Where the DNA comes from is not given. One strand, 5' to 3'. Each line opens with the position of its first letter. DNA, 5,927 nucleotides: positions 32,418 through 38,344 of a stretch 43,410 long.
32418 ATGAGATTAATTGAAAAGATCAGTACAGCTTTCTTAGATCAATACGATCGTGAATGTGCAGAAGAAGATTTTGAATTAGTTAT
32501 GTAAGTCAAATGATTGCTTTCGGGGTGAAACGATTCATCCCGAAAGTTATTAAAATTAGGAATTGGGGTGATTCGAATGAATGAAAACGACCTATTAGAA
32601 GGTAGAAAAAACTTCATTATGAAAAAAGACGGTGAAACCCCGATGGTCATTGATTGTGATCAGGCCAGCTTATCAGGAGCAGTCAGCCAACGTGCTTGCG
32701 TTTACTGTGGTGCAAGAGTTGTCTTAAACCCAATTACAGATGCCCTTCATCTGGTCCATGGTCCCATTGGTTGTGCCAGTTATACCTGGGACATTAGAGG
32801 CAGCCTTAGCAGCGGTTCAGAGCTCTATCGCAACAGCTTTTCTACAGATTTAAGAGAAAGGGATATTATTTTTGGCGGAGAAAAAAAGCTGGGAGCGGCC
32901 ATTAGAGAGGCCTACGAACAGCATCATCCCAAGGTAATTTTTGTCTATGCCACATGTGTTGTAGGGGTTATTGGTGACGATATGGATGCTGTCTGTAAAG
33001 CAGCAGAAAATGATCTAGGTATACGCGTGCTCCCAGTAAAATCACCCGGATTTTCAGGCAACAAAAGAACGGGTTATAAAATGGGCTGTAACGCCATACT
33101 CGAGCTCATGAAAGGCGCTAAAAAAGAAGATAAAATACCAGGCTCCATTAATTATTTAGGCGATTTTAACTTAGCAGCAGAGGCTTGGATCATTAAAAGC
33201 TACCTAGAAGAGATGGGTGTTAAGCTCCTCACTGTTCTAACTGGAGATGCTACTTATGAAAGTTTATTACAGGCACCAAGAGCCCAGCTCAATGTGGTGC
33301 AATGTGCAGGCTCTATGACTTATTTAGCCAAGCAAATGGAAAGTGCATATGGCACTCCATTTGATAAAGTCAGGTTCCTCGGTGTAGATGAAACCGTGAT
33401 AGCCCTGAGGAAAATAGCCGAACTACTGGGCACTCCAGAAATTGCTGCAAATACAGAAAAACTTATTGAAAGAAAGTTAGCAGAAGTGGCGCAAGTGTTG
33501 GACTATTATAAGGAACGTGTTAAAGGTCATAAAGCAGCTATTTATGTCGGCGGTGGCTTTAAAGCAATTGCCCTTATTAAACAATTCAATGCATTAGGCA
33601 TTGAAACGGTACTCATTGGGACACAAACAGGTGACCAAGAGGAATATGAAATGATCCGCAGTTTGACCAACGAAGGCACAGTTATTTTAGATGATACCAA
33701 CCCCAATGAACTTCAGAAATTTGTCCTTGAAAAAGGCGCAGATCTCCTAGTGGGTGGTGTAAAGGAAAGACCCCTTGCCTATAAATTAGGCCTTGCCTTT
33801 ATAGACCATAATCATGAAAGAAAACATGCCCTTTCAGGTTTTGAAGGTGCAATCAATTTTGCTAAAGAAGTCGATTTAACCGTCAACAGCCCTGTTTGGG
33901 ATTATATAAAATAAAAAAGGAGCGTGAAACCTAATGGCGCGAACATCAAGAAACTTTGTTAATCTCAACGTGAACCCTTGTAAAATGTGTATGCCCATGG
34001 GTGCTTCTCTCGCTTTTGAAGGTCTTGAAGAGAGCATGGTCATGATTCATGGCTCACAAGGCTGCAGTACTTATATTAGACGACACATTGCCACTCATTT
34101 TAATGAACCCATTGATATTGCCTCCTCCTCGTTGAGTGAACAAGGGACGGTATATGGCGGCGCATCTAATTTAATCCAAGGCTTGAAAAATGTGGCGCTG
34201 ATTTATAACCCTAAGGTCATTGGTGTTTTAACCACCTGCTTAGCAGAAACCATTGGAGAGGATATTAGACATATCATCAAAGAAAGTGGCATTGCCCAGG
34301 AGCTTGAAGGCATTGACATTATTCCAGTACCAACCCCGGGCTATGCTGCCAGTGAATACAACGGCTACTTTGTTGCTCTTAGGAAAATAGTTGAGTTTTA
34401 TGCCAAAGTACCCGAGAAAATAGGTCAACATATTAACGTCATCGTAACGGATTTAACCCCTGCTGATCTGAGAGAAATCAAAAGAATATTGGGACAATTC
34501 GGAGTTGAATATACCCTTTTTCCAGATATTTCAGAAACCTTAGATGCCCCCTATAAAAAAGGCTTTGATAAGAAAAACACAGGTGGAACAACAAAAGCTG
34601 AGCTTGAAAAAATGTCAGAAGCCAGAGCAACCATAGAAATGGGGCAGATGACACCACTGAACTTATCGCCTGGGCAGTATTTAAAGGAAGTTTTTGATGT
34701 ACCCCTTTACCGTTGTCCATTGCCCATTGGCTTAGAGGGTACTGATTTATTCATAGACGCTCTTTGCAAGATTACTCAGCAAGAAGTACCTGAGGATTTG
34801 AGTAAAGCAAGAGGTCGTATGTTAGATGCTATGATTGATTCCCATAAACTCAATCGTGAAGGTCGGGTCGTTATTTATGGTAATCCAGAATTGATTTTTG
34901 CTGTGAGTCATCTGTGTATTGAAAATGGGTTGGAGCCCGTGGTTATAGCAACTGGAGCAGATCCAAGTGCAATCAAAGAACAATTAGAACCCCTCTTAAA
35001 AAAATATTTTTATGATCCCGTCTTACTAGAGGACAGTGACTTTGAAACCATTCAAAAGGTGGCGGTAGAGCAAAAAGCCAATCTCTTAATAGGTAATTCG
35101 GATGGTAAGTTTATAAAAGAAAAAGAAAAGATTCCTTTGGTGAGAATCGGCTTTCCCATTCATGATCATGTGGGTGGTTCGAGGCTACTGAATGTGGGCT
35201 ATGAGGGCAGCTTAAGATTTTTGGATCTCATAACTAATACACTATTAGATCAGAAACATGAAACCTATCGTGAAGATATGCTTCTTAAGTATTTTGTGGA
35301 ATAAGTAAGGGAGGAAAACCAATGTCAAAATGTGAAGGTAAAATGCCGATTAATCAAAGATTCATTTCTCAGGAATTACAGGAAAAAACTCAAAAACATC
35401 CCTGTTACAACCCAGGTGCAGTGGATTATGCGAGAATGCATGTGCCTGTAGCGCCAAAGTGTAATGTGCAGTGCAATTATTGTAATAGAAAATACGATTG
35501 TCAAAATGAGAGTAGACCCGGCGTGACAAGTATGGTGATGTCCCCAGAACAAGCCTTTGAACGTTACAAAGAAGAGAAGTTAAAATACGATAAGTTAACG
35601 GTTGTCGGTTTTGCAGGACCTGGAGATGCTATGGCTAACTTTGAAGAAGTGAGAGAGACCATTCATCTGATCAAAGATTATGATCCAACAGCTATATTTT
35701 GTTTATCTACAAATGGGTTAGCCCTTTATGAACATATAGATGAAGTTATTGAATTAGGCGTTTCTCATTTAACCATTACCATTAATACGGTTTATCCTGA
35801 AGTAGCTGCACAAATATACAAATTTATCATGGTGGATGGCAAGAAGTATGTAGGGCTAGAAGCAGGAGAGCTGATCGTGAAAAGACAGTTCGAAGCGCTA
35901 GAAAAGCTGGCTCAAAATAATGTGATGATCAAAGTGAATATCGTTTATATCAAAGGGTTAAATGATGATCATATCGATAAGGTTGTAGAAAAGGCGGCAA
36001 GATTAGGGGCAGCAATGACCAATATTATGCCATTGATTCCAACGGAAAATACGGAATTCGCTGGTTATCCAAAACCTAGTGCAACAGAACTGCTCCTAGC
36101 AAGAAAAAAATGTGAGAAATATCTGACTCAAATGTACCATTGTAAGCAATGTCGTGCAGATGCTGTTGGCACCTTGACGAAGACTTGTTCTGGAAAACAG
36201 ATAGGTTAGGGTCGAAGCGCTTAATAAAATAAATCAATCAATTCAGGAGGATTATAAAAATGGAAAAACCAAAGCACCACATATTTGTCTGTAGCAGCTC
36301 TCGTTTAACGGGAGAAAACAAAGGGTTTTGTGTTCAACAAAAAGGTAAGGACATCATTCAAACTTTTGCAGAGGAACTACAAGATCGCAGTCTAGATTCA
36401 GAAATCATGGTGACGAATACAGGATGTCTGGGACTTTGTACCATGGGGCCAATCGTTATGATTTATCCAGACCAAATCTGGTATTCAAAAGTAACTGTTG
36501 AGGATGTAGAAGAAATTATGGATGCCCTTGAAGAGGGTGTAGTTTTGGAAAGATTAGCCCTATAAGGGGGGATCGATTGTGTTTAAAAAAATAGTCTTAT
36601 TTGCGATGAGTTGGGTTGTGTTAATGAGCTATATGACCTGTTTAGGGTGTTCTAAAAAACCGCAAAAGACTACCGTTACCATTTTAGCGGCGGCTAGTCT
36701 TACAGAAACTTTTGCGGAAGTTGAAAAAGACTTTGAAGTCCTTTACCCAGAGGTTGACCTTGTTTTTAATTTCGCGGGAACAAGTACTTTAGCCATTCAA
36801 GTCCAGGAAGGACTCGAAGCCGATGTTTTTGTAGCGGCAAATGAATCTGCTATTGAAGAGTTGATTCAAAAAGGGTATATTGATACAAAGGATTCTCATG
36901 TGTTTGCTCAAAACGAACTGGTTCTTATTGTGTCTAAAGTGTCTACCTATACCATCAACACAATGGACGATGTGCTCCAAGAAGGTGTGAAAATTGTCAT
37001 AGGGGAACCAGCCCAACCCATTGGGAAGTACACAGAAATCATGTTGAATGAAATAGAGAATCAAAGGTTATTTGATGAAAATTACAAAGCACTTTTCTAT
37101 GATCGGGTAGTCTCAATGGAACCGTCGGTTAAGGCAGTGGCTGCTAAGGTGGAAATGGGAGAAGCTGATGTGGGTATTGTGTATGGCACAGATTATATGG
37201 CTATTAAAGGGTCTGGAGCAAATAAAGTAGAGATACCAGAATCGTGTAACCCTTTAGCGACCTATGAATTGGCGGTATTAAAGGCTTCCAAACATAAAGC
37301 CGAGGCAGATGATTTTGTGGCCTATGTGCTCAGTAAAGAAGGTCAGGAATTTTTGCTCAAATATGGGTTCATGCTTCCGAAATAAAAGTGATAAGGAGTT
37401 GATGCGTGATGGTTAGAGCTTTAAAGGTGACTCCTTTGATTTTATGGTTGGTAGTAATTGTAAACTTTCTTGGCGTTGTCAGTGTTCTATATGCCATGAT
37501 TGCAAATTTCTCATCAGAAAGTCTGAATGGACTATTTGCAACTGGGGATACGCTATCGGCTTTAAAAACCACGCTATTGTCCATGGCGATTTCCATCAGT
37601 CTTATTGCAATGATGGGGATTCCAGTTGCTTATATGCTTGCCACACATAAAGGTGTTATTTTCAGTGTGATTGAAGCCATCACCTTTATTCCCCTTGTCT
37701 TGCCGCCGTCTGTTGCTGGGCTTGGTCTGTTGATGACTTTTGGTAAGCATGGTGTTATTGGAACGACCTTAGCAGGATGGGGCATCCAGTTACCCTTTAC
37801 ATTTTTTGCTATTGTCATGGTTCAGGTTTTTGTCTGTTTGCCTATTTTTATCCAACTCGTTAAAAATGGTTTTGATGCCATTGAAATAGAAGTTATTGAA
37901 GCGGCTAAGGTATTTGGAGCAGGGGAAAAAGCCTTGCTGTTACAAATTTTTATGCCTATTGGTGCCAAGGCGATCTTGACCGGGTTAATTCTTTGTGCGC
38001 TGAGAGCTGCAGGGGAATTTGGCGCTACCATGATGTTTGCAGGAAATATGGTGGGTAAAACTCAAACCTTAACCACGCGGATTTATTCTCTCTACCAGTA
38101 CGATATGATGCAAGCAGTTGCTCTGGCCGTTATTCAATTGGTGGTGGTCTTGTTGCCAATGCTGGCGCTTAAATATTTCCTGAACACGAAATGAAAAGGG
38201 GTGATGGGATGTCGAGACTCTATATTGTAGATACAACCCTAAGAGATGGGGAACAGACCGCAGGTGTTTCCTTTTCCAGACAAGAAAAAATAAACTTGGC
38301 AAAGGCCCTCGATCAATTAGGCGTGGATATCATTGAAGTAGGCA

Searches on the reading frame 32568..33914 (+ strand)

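Call 18: search_protein_families(library=pfam, proteins=[window:32568-33914:+])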
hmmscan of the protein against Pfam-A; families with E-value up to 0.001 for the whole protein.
window:32568-33914:+ (448 aa): 1 family
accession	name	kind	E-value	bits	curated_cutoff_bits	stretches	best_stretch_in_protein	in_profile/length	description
PF00148.24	Oxidored_nitro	-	2.4e-104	349.8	28.6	1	44-437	1-396/399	Nitrogenase component 1 type Oxidoreductase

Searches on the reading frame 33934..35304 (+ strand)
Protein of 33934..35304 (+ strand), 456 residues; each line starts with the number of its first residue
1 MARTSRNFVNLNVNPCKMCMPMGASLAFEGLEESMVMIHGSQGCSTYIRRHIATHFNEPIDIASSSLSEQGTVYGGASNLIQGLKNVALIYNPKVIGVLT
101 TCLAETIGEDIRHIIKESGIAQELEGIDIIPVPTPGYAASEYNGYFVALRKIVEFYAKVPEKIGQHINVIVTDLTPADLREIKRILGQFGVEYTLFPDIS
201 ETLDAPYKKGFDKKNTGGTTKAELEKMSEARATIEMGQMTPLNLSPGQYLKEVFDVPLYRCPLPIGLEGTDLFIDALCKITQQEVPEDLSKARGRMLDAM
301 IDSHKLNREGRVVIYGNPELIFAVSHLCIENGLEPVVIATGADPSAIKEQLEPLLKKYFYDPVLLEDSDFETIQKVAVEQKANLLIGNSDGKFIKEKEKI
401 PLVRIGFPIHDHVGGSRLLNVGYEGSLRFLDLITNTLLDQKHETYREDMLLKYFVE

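Call 18: search_protein_families(library=pfam, proteins=[window:33934-35304:+])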
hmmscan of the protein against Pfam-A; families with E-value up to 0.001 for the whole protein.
window:33934-35304:+ (456 aa): 1 family
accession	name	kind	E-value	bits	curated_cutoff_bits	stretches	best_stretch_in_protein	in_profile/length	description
PF00148.24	Oxidored_nitro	-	3.3e-116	388.9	28.6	1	19-437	1-398/399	Nitrogenase component 1 type Oxidoreductase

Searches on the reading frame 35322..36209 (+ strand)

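Call 18: search_protein_families(library=pfam, proteins=[window:35322-36209:+])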
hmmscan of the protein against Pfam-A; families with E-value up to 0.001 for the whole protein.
window:35322-36209:+ (295 aa): 1 family
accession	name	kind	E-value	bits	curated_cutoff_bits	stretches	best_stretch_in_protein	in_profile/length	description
PF04055.27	Radical_SAM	-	9.1e-20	71.9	29.5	1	42-224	2-165/166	Radical SAM superfamily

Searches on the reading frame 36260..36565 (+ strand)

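Call 18: search_protein_families(library=pfam, proteins=[window:36260-36565:+])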
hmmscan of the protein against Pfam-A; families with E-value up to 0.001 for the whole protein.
window:36260-36565:+ (101 aa): 2 families
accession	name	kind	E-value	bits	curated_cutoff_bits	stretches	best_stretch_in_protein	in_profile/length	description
PF01257.25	2Fe-2S_thioredx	-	6.9e-09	36.1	24.8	1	5-90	65-144/145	Thioredoxin-like [2Fe-2S] ferredoxin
PF07845.16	DUF1636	-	1.2e-05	26.2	31.6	1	8-76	1-70/117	Protein of unknown function (DUF1636)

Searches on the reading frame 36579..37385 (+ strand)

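Call 18: search_protein_families(library=pfam, proteins=[window:36579-37385:+])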
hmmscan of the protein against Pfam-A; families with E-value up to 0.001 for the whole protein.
window:36579-37385:+ (268 aa): 4 families
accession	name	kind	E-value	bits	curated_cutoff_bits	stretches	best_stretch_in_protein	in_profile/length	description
PF13531.11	SBP_bac_11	-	2.6e-47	161.9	25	1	33-264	1-226/227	Bacterial extracellular solute-binding protein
PF01547.30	SBP_bac_1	-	2.5e-17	64.3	26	1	38-257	1-307/307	Bacterial extracellular solute-binding protein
PF13343.11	SBP_bac_6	-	1.9e-06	28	24.6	1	139-267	95-218/245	Bacterial extracellular solute-binding protein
PF12974.12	Phosphonate-bd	-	0.00021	21.2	27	1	112-236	85-200/242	ABC transporter, phosphonate, periplasmic substrate-binding protein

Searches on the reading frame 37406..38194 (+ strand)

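Call 18: search_protein_families(library=pfam, proteins=[window:37406-38194:+])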
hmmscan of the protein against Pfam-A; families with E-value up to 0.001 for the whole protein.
window:37406-38194:+ (262 aa): 1 family
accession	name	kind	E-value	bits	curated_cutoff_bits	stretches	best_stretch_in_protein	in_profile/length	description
PF00528.27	BPD_transp_1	-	6.5e-13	49.2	26.4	1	71-255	1-174/184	Binding-protein-dependent transport system inner membrane component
